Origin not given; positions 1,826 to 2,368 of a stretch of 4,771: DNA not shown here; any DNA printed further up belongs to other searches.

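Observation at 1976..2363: Two tiny overlapping acidic ORFs appended to the tailspike gene: an uncharacterised two-gene module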

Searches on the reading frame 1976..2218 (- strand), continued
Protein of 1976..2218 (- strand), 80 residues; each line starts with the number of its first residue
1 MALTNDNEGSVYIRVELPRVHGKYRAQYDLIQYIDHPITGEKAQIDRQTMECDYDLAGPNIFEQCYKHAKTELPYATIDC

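Call 99: find_related_loci(query=A1, collection=genome_contigs, flank=4000)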
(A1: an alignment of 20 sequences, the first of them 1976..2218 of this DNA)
Query A1 (80 aa) in genome_contigs; peptide patterns used: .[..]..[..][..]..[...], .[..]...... (x = any residue, [..] = any of these).
39 stretches matched a pattern, but none encodes a relative of the query by tblastn (E <= 1e-3).
